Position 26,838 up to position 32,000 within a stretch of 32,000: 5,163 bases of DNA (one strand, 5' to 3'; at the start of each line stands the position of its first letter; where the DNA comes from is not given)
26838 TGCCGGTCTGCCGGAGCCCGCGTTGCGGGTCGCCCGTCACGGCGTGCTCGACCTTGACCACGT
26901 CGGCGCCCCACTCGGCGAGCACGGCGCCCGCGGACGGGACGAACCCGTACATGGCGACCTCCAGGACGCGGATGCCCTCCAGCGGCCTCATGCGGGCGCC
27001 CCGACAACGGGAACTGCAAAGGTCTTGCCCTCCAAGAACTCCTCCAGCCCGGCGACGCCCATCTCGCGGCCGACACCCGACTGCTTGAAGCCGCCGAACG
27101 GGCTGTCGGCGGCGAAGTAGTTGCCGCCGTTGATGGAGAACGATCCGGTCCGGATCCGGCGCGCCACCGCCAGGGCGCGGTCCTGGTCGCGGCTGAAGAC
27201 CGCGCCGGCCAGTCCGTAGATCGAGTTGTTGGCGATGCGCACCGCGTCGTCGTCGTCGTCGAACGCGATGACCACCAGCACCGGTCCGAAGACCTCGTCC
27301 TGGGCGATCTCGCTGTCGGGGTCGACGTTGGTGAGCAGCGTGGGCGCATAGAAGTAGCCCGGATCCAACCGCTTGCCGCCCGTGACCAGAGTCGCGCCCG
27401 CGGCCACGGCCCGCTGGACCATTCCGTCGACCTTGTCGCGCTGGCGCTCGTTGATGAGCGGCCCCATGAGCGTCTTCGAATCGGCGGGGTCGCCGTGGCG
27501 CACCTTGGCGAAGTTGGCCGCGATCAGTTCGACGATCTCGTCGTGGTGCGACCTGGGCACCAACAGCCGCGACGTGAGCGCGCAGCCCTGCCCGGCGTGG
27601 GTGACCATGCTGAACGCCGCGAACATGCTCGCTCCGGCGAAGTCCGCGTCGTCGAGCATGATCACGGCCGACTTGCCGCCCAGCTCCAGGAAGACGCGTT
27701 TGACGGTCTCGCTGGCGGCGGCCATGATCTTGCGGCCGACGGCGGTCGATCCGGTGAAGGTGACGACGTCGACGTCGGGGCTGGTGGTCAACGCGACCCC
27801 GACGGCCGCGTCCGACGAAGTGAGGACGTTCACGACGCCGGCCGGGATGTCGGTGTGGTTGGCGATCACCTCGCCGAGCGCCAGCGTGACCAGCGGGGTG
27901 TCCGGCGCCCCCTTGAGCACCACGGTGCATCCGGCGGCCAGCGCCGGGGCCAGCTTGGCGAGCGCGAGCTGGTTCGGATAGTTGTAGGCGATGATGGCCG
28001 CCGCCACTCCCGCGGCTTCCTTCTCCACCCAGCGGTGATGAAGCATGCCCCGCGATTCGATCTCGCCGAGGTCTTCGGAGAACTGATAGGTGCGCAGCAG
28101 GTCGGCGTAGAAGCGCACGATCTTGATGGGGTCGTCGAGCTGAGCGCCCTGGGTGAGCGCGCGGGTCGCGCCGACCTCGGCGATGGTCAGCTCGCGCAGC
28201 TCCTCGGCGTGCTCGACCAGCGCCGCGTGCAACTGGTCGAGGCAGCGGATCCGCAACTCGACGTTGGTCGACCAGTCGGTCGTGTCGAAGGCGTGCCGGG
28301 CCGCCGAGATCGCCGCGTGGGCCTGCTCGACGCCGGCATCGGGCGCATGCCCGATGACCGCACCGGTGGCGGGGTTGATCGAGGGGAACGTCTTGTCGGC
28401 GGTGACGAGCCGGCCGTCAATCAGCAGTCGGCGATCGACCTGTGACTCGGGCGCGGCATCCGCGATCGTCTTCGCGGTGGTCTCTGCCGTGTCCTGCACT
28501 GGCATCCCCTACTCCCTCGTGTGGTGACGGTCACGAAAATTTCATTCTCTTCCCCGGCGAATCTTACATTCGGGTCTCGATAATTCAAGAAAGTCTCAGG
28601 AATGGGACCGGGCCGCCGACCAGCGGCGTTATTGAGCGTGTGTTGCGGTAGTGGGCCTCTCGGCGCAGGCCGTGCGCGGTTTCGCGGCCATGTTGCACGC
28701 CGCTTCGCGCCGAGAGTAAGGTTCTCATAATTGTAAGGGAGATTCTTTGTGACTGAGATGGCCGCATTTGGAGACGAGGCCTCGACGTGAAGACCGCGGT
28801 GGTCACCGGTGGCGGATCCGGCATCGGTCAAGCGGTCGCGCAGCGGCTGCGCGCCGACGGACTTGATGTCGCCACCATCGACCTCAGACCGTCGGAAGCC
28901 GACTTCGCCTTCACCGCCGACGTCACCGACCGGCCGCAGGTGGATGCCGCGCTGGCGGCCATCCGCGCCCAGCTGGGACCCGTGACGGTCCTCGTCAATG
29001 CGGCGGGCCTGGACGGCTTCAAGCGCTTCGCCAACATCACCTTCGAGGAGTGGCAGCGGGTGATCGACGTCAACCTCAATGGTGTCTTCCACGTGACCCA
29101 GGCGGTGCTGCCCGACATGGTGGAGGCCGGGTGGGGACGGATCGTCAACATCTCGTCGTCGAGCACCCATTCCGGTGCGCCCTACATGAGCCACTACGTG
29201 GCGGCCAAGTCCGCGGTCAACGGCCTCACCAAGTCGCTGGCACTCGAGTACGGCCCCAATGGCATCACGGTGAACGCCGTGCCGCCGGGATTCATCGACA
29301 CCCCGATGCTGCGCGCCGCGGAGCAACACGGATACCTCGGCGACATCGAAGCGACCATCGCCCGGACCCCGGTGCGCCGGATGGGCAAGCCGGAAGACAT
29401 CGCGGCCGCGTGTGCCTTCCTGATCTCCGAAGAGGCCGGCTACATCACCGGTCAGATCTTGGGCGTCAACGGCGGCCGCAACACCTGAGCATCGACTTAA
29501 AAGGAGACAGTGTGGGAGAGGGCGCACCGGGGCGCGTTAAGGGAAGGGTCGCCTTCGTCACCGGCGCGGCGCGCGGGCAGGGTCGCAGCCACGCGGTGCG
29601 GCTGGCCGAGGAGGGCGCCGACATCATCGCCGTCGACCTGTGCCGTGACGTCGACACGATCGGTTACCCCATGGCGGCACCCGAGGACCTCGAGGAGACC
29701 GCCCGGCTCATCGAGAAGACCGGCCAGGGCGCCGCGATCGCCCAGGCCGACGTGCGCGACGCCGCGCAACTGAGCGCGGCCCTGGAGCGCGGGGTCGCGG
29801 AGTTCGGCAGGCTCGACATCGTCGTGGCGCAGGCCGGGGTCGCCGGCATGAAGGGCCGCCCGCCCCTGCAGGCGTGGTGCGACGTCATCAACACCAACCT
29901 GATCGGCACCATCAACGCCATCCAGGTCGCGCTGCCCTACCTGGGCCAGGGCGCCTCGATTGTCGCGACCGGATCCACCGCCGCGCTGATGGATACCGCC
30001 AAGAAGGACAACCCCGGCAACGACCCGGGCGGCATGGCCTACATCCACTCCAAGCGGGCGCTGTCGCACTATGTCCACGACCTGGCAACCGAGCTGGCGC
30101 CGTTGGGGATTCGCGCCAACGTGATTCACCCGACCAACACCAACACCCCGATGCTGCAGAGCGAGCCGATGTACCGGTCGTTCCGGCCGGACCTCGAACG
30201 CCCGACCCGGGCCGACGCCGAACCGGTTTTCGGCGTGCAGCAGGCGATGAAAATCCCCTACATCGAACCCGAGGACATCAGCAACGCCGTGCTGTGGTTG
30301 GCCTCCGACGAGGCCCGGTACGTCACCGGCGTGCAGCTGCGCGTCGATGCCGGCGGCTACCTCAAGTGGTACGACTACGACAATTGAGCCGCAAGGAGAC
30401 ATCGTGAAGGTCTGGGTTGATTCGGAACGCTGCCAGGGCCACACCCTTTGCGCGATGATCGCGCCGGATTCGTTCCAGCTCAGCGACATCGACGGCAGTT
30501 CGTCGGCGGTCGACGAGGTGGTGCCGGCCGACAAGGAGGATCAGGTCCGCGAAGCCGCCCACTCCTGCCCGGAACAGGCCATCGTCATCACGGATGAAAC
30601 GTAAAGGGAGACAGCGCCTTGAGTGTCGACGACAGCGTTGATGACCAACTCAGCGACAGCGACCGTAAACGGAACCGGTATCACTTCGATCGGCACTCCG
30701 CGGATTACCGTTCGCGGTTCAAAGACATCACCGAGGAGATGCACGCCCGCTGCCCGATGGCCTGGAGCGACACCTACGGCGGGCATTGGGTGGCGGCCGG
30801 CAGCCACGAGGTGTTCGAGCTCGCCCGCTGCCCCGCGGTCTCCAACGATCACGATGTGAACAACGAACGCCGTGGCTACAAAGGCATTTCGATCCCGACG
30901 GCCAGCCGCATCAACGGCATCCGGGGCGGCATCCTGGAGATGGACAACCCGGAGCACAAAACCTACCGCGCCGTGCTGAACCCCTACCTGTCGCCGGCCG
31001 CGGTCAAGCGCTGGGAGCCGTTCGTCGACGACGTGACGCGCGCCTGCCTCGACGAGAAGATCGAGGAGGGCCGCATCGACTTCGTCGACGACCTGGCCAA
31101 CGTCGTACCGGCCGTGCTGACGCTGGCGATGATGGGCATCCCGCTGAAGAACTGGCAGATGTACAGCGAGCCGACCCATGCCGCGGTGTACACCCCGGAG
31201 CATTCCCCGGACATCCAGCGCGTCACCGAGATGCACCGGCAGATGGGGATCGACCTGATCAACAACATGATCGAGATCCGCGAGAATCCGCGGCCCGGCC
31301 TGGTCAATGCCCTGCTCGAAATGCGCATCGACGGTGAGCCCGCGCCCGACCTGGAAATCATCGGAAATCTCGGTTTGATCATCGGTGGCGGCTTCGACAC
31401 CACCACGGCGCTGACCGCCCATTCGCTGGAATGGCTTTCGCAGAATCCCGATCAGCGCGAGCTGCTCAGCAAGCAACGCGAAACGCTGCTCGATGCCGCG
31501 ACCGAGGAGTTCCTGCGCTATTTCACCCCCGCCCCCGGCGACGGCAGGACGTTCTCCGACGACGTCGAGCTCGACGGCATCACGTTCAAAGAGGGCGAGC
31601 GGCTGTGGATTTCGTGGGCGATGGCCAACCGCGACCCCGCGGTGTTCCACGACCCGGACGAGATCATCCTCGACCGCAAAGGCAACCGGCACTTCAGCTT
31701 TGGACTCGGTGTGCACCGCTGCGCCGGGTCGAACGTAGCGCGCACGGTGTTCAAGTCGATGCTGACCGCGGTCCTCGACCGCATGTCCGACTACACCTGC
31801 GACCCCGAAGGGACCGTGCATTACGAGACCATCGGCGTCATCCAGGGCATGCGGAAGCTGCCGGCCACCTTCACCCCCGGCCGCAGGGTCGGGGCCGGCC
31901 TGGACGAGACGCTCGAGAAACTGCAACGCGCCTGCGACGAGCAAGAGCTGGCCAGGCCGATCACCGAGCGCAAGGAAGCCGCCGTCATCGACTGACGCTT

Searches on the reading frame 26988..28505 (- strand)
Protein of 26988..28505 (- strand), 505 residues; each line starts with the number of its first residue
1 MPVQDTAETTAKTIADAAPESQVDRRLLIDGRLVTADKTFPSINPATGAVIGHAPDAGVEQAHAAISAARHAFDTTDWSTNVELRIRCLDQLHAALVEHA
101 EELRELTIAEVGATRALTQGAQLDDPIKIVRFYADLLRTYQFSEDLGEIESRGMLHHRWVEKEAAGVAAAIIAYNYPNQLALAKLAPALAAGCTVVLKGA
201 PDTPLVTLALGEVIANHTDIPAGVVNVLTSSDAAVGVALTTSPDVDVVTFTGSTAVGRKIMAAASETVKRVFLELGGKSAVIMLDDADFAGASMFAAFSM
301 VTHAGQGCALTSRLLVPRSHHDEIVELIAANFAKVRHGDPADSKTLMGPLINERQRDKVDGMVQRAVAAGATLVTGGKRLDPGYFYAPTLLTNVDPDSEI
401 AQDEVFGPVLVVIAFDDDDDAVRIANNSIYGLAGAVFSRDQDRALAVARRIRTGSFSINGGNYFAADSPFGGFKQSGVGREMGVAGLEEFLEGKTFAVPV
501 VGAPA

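Call 9: search_protein_families(library=pfam, proteins=[window:26988-28505:-])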
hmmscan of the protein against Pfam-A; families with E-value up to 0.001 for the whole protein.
window:26988-28505:- (505 aa): 1 family
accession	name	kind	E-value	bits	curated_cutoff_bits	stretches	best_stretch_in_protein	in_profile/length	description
PF00171.27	Aldedh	-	3.3e-148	494.5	23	1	37-495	6-460/461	Aldehyde dehydrogenase family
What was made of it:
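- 26988..29488 (.): Divergent ALDH (26988-28505, -; followed by a CoA-transferase) and SDR (28787-29488, +; followed by a second SDR, a ferredoxin and a P450). Pfam (call 9).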

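Call 43: search_protein_families(library=ncbifam, proteins=[window:26988-28505:-], max_evalue=0.00001)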
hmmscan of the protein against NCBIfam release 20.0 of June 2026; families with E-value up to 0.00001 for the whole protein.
window:26988-28505:- (505 aa): 40 families (the best 25 are shown)
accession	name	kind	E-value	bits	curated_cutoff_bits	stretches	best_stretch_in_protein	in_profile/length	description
TIGR04284.1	aldehy_Rv0768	hypoth_equivalog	9.9e-199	661.2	775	1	26-498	2-478/480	aldehyde dehydrogenase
NF010000.0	PRK13473.1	subfamily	1.1e-121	406.8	615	1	25-492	3-466/475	aminobutyraldehyde dehydrogenase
TIGR01804.1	BADH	equivalog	2.5e-114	382.4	668.6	1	29-492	2-465/467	betaine-aldehyde dehydrogenase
NF045735.1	PaDhStyDPseudo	equivalog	7.9e-108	361.2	850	1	25-497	3-480/483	phenylacetaldehyde dehydrogenase StyD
TIGR01780.1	SSADH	subfamily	7e-105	351.5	646.35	1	43-493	2-447/448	succinate-semialdehyde dehydrogenase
NF009725.0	PRK13252.1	equivalog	9.5e-105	350.8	593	1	24-498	6-479/488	betaine-aldehyde dehydrogenase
NF045736.1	PaDhStyDRhodo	equivalog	2.3e-103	346.3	800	1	26-498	4-477/479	phenylacetaldehyde dehydrogenase StyD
TIGR02299.1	HpaE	equivalog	7.3e-101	338.1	638.35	1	27-499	3-477/488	5-carboxymethyl-2-hydroxymuconate semialdehyde dehydrogenase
NF007497.0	PRK10090.1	equivalog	7.2e-98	328.4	500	1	23-494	5-473/480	aldehyde dehydrogenase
NF006916.0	PRK09407.1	equivalog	1.4e-94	317.6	521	1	28-498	24-492/526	succinic semialdehyde dehydrogenase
TIGR03374.1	ABALDH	equivalog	2.4e-92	310.2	909.3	1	25-490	2-463/472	aminobutyraldehyde dehydrogenase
TIGR03216.1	OH_muco_semi_DH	equivalog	1.2e-91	307.8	693.25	1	28-495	4-476/481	2-hydroxymuconic semialdehyde dehydrogenase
NF007352.0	PRK09847.1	equivalog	2.5e-90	303.4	850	1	16-497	11-490/495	aldehyde dehydrogenase PuuC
NF040648.1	lactal_redase_Meth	equivalog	8e-89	298.8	650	1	27-495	1-459/463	lactaldehyde dehydrogenase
NF008415.0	PRK11241.1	equivalog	8.5e-87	291.8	828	1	26-497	12-479/482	NADP-dependent succinate-semialdehyde dehydrogenase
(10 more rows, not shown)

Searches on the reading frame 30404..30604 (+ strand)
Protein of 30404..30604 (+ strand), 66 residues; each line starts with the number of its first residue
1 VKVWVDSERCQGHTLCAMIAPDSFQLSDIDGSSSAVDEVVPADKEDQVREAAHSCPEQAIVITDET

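Call 106: find_encoding_contigs(protein=window:30404-30604:+, flank=10000, max_places=4)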
Protein window:30404-30604:+ (66 aa): 3 contigs read that carry it; 2 places shown.
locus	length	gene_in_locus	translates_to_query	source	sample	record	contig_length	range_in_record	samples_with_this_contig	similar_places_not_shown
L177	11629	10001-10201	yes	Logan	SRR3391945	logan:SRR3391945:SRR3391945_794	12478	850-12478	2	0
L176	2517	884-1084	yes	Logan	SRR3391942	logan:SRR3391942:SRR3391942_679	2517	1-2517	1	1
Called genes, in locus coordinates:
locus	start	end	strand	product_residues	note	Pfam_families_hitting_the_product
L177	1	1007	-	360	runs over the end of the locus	PF02470:MlaD, PF11887:Mce4_CUP1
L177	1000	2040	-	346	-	PF02470:MlaD, PF11887:Mce4_CUP1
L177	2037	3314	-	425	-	PF02470:MlaD, PF11887:Mce4_CUP1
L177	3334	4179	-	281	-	PF02405:MlaE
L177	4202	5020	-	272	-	PF02405:MlaE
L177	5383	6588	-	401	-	PF02515:CoA_transf_3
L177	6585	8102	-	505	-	PF00171:Aldedh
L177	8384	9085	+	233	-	PF00106:adh_short, PF01370:Epimerase, PF13561:adh_short_C2, PF08659:KR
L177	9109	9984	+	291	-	PF00106:adh_short, PF01370:Epimerase (weak), PF08659:KR (faint), PF13561:adh_short_C2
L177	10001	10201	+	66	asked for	PF13459:Fer4_15, PF13370:Fer4_13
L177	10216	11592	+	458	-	PF00067:p450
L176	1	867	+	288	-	?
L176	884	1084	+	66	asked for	PF13459:Fer4_15, PF13370:Fer4_13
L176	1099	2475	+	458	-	PF00067:p450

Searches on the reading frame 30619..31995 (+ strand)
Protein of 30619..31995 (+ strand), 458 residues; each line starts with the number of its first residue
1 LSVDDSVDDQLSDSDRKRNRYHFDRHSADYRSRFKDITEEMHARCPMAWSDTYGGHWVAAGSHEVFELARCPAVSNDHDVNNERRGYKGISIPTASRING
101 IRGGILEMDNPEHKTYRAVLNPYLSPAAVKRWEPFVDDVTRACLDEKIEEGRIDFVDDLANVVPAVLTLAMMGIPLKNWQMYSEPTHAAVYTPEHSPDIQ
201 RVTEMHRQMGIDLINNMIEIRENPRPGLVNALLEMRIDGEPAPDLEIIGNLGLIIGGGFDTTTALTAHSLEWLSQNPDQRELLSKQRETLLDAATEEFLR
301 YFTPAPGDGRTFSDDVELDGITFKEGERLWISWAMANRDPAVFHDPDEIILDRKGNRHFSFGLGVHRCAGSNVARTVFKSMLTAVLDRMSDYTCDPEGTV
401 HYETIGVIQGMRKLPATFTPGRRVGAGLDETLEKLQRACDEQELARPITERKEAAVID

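Call 105: find_encoding_contigs(protein=window:30619-31995:+, flank=10000, max_places=3)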
Protein window:30619-31995:+ (458 aa): 3 contigs read that carry it; 2 places shown.
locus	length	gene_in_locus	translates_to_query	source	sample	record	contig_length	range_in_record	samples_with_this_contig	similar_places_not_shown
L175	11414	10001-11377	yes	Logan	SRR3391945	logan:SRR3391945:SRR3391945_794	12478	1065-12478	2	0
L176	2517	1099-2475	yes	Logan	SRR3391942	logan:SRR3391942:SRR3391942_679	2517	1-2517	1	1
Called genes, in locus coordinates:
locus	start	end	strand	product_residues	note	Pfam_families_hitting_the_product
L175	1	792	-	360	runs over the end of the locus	PF02470:MlaD, PF11887:Mce4_CUP1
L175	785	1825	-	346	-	PF02470:MlaD, PF11887:Mce4_CUP1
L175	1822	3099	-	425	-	PF02470:MlaD, PF11887:Mce4_CUP1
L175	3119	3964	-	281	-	PF02405:MlaE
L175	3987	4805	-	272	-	PF02405:MlaE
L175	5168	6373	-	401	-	PF02515:CoA_transf_3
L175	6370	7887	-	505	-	PF00171:Aldedh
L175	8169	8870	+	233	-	PF00106:adh_short, PF01370:Epimerase, PF13561:adh_short_C2, PF08659:KR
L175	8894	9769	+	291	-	PF00106:adh_short, PF01370:Epimerase (weak), PF08659:KR (faint), PF13561:adh_short_C2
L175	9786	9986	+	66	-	PF13459:Fer4_15, PF13370:Fer4_13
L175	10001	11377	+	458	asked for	PF00067:p450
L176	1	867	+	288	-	?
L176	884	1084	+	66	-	PF13459:Fer4_15, PF13370:Fer4_13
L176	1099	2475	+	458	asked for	PF00067:p450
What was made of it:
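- On TetR-family repressor/operator system: The assembly breaks at the window's right edge (calls 105, 106).
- Tried and rejected: I tried to extend beyond the window's right edge through the P450 and ferredoxin proteins, but the assemblies end 37 nt after the P450 (calls 105, 106).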
